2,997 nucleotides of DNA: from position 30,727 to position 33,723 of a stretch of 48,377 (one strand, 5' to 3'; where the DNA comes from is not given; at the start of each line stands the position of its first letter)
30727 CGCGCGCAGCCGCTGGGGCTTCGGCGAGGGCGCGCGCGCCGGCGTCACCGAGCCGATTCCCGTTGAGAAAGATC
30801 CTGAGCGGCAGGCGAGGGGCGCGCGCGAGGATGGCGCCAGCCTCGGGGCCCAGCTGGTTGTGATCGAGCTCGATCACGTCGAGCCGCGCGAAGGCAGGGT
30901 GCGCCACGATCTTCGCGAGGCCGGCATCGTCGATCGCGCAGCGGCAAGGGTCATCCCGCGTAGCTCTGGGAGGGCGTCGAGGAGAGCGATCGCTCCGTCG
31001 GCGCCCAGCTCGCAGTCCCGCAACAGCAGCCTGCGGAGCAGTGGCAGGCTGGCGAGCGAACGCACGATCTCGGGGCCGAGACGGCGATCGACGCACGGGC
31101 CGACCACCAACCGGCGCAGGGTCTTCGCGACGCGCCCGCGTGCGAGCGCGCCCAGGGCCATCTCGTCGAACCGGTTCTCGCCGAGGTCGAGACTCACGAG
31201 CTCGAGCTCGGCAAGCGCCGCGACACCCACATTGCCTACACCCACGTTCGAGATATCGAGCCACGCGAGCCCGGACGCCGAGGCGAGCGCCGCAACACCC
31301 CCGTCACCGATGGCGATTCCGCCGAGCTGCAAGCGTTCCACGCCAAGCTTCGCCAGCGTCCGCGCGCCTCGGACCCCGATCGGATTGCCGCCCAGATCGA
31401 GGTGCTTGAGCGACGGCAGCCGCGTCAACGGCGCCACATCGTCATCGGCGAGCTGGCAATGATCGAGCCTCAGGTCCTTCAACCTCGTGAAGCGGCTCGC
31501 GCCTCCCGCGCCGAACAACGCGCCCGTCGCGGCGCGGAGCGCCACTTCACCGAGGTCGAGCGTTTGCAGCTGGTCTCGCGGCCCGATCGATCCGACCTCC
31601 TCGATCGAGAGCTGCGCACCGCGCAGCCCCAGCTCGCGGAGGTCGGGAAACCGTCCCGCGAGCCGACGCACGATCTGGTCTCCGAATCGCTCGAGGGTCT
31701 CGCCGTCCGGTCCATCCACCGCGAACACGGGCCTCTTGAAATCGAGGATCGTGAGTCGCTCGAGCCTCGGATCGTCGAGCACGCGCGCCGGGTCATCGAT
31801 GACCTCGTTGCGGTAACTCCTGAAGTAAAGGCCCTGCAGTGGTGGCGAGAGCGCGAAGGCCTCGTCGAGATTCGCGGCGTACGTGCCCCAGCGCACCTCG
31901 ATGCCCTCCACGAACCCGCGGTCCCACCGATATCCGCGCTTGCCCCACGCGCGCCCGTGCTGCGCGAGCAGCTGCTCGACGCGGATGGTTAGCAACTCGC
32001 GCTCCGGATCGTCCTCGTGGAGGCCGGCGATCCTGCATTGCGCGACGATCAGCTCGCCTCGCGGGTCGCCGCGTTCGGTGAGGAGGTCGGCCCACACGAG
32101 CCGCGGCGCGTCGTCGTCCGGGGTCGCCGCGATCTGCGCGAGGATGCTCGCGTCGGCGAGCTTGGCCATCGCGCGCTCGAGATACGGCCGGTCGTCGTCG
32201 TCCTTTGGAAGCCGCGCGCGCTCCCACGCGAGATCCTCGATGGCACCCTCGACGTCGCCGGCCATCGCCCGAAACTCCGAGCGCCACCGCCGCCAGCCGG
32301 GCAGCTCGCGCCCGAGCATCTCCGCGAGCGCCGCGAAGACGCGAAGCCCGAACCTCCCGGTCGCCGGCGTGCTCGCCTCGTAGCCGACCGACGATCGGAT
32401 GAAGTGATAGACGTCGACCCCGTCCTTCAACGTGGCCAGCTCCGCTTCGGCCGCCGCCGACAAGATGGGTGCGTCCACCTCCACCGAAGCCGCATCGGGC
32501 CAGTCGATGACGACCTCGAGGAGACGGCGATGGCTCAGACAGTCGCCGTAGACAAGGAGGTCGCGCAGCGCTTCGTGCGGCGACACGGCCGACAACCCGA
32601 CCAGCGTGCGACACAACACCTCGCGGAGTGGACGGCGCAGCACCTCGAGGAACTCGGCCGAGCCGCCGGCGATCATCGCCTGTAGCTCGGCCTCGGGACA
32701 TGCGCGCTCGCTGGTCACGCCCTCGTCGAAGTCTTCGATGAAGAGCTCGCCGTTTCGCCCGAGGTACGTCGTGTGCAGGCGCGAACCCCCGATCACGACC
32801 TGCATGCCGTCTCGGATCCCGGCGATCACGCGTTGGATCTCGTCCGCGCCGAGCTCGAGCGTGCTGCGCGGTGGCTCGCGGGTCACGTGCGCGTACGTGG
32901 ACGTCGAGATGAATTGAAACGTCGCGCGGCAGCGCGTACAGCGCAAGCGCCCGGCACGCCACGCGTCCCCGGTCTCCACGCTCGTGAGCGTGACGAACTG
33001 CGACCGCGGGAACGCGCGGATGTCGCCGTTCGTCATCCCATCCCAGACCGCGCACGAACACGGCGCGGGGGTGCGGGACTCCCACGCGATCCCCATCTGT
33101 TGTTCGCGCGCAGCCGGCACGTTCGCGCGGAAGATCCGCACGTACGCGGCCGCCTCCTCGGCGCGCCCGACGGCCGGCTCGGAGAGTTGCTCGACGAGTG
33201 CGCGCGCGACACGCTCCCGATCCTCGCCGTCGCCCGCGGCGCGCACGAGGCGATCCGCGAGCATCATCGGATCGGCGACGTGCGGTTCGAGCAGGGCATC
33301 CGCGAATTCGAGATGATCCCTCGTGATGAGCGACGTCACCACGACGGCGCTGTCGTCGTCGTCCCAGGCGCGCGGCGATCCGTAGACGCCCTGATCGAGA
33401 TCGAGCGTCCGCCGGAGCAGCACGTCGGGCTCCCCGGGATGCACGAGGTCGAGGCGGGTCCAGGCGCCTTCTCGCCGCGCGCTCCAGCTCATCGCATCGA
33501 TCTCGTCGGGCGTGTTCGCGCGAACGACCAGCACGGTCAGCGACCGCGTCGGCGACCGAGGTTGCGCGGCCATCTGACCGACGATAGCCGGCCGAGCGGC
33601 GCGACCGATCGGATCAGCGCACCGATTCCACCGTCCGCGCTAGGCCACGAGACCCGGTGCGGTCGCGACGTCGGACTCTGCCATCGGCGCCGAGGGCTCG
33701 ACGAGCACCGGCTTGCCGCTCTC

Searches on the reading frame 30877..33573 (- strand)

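Call 11: search_protein_families(library=ncbifam, proteins=[window:30877-33573:-], max_evalue=1e-10)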
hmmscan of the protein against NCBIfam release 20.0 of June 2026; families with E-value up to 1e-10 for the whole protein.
window:30877-33573:- (899 aa): 1 family
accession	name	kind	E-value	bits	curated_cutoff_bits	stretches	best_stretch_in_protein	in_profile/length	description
TIGR02996.1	rpt_mate_G_obs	domain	4.5e-12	45.6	29.05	1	475-516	3-45/45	TIGR02996 domain-containing protein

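Call 32: search_protein_families(library=pfam, proteins=[window:30877-33573:-], max_evalue=0.001)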
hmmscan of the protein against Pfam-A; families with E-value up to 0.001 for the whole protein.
window:30877-33573:- (899 aa): 4 families
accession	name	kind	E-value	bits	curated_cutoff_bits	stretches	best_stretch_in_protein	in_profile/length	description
PF13516.12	LRR_6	-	2.9e-07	30.5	23.4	0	720-741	3-24/24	Leucine Rich repeat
PF13855.12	LRR_8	-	1.6e-06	28.2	27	0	697-750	2-56/61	Leucine rich repeat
PF24758.1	LRR_At5g56370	-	0.00016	21.8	27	0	815-892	35-109/227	FBD-associated F-box protein At5g56370, LRR repeats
PF12799.13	LRR_4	-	0.00041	21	27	0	696-732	1-36/44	Leucine Rich repeats (2 copies)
